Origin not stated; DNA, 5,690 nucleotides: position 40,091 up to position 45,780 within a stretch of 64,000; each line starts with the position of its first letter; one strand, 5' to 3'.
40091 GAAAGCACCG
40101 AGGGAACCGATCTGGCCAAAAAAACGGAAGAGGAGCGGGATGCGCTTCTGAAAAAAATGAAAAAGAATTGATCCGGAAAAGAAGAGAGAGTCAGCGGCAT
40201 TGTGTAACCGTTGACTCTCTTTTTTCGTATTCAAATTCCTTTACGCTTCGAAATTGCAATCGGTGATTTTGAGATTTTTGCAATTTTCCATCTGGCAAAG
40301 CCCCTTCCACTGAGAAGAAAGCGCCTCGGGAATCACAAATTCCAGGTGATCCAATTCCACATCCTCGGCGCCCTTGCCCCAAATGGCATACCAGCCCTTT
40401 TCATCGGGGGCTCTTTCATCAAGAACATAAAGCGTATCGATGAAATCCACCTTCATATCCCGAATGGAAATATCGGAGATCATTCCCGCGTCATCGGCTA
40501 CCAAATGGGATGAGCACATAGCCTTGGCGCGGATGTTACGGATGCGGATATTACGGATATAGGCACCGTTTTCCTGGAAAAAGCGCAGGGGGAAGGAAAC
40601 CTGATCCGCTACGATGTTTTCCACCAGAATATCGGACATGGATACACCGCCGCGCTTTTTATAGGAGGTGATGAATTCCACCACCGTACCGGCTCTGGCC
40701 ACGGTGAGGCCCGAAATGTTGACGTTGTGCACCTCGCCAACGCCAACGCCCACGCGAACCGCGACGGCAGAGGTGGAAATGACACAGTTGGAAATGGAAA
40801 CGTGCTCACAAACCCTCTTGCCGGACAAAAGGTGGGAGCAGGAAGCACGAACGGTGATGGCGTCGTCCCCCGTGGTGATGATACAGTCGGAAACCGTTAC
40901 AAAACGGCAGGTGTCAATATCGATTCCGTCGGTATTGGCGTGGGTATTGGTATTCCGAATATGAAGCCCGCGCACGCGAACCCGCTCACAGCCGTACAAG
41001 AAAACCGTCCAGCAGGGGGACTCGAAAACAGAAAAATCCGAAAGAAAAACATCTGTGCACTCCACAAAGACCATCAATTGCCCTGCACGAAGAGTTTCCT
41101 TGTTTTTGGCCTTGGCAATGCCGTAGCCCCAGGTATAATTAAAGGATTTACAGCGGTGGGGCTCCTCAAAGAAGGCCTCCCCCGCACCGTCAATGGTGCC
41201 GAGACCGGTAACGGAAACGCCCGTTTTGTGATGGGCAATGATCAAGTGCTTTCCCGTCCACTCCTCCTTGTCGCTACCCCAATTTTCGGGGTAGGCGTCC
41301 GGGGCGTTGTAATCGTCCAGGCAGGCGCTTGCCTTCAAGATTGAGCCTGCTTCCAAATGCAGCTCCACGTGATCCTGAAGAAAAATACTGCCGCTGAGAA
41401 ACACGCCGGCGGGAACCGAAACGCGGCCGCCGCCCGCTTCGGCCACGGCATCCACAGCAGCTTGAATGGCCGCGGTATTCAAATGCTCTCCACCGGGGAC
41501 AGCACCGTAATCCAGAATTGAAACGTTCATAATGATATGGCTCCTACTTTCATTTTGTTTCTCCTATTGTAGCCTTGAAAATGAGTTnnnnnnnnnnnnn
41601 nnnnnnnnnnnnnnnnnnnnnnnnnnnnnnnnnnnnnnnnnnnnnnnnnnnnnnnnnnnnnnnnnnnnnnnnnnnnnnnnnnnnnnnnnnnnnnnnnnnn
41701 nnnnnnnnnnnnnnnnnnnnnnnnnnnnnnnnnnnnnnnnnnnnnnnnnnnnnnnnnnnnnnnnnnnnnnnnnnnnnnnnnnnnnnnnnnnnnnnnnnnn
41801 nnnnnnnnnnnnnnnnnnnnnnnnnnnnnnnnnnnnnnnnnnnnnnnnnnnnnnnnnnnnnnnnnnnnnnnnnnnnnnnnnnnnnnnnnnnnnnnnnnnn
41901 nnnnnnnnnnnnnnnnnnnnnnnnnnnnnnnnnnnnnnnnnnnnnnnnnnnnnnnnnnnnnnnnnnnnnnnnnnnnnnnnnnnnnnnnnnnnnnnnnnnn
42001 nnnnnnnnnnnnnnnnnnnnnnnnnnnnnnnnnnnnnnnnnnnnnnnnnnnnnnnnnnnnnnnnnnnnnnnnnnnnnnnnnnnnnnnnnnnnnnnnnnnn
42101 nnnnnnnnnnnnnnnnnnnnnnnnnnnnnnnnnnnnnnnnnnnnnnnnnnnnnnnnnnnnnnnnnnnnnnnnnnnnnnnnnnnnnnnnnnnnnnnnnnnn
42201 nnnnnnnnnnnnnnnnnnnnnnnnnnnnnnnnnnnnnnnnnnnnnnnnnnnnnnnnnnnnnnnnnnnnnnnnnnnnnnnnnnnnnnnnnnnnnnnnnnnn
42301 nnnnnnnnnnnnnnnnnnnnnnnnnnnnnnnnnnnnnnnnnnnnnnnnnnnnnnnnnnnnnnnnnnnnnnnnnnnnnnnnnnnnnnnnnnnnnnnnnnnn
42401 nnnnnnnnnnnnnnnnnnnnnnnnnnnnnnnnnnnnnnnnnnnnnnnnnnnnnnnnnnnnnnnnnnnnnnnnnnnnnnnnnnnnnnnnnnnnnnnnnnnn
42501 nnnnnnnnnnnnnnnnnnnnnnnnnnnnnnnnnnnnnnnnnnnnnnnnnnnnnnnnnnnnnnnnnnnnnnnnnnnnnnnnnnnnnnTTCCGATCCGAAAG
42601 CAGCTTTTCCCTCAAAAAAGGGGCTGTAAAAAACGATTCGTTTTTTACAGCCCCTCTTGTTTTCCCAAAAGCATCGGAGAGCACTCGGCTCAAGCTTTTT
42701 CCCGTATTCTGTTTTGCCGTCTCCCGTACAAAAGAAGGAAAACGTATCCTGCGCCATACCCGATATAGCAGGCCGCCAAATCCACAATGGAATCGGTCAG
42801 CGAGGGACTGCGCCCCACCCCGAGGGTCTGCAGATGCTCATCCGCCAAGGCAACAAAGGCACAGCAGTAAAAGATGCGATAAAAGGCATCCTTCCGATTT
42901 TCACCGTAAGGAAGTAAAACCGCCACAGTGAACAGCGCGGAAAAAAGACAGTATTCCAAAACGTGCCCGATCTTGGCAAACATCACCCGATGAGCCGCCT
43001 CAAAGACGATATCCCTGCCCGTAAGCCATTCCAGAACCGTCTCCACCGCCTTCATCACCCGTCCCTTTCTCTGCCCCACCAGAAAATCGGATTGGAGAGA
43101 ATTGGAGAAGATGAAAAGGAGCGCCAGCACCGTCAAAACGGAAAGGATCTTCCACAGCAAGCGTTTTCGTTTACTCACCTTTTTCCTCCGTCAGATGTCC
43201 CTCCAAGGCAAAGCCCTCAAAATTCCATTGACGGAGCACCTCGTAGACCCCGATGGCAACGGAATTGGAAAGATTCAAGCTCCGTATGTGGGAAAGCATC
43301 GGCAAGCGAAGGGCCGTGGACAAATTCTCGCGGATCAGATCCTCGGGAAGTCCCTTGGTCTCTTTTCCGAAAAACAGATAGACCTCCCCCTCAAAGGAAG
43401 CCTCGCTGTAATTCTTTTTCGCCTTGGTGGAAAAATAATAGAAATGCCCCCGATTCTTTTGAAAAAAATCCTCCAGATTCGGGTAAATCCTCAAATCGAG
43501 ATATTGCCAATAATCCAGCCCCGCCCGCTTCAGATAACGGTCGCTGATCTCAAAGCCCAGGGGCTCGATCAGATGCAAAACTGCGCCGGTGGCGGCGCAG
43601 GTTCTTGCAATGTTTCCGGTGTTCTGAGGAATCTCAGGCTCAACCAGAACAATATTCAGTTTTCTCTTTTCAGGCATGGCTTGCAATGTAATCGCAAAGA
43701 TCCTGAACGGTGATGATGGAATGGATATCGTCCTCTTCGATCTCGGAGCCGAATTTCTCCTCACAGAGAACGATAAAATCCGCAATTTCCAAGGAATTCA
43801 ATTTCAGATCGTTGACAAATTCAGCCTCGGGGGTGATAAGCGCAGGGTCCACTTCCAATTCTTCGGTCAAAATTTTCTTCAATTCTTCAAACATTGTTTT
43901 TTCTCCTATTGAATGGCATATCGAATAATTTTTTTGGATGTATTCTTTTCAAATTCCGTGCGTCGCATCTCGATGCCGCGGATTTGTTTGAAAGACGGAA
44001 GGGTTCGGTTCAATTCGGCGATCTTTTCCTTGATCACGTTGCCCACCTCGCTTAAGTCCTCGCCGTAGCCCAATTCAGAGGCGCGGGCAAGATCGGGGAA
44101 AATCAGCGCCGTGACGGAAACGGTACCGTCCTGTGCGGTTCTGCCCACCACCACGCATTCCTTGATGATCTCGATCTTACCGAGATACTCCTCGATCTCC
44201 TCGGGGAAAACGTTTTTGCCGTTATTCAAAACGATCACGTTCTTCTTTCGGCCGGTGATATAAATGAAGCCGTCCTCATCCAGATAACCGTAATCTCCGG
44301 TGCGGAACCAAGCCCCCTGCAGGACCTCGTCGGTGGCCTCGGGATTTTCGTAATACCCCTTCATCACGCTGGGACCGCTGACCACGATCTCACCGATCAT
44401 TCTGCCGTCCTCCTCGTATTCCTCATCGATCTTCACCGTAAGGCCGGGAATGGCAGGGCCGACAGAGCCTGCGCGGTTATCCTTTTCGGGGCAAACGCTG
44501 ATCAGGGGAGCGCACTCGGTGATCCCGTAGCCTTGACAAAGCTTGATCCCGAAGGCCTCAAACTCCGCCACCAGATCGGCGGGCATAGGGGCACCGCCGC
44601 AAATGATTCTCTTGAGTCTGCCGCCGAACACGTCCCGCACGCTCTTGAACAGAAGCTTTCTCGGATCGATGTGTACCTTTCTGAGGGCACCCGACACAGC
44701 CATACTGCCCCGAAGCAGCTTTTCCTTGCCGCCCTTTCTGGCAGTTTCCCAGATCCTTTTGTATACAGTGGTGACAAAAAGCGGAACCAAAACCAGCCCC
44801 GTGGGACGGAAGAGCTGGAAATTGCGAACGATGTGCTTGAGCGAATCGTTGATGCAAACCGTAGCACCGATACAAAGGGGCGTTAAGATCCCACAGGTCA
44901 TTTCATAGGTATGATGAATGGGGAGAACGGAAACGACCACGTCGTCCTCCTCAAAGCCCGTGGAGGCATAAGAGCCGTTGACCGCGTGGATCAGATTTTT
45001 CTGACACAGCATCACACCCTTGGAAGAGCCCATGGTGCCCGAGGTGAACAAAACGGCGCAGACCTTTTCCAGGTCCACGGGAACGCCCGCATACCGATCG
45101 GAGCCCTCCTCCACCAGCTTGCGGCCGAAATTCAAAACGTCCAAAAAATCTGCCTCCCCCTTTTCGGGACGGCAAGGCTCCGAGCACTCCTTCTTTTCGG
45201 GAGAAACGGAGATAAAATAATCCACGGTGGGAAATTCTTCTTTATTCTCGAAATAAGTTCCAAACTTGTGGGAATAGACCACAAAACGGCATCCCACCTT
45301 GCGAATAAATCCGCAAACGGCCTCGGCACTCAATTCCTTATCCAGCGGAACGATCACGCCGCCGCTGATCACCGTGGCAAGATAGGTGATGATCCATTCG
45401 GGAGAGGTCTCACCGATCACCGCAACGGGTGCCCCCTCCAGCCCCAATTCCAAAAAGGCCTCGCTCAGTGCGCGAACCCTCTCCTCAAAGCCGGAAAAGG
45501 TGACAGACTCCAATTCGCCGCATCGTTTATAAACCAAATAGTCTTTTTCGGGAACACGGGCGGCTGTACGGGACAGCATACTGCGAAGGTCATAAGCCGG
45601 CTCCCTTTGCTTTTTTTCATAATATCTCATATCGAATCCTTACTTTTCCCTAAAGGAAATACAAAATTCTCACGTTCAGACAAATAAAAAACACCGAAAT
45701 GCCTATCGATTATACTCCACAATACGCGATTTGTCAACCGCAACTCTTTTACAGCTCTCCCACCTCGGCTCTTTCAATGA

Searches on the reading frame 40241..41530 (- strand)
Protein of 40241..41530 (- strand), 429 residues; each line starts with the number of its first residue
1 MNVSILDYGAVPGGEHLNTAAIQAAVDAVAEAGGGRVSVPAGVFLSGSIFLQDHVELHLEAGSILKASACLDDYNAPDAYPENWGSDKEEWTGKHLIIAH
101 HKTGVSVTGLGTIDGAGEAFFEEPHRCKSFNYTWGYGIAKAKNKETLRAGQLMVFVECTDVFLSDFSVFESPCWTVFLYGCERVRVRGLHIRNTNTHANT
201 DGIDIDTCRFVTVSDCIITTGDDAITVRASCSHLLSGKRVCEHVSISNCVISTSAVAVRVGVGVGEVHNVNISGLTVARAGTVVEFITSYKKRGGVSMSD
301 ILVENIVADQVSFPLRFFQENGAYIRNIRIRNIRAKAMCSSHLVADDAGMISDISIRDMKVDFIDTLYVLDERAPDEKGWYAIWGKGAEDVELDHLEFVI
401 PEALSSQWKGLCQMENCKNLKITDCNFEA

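Call 14: search_protein_families(library=pfam, proteins=[window:40241-41530:-], max_evalue=0.001)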
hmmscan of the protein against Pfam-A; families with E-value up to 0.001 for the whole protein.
window:40241-41530:- (429 aa): 3 families
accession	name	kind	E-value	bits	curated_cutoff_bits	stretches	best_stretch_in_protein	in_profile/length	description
PF00295.23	Glyco_hydro_28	-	4.1e-20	72.6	22.9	1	37-315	9-247/324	Glycosyl hydrolases family 28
PF12708.12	Pect-lyase_RHGA_epim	-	3.1e-08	34.1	27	1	3-57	2-58/213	Rhamnogalacturonase A/epimerase, pectate lyase-like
PF13229.12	Beta_helix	-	0.00061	19.9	25.9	0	176-300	3-99/158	Right handed beta helix region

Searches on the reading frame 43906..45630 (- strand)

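Call 14: search_protein_families(library=pfam, proteins=[window:43906-45630:-], max_evalue=0.001)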
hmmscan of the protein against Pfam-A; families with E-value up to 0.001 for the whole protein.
window:43906-45630:- (574 aa): 2 families
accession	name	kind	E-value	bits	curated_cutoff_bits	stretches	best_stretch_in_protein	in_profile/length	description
PF00501.34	AMP-binding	-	1.5e-67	228.5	29.9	1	20-427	2-384/384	AMP-binding enzyme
PF23562.2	AMP-binding_C_3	-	1.3e-07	32.4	20.8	1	464-571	2-106/124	AMP-binding enzyme C-terminal domain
